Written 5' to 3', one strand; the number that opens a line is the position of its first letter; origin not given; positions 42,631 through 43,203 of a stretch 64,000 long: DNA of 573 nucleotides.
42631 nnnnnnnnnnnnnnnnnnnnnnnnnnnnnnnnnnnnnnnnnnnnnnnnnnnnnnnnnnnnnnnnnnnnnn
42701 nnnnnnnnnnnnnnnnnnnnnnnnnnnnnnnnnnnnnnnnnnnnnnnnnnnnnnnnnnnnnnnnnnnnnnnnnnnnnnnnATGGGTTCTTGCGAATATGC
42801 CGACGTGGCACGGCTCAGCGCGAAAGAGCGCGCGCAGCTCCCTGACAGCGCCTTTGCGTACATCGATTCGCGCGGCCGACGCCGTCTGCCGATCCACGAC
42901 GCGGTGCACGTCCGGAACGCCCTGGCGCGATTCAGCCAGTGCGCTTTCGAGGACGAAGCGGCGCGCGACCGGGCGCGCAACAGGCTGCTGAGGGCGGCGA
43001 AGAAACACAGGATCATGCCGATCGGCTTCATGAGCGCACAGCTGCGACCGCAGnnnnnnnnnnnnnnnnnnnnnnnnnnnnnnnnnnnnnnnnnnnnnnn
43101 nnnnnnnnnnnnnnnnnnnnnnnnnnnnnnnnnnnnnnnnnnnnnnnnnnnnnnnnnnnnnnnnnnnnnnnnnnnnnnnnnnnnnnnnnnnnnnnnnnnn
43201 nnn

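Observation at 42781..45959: Adenylate cyclase - DsbA - cNMP-binding::thioredoxin-reductase fusion gene string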

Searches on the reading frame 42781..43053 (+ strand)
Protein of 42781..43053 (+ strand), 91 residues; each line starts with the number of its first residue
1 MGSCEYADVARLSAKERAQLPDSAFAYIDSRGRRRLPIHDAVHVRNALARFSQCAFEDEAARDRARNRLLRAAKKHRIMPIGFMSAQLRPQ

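Call 94: search_protein_families(library=phrogs, proteins=[window:42781-43053:+], max_evalue=0.01)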
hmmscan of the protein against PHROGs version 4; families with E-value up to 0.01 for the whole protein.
seq(91 aa): 1 family
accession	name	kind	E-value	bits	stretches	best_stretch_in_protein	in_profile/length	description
phrog_16160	-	unknown function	3.8e-10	41.2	1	10-61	2-50/69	-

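Call 95: search_solved_structures(query=window:42781-43053:+, max_evalue=10, show_alignments=1)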
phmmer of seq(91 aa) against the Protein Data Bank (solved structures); distinct sequences matched with E-value up to 10: 0.
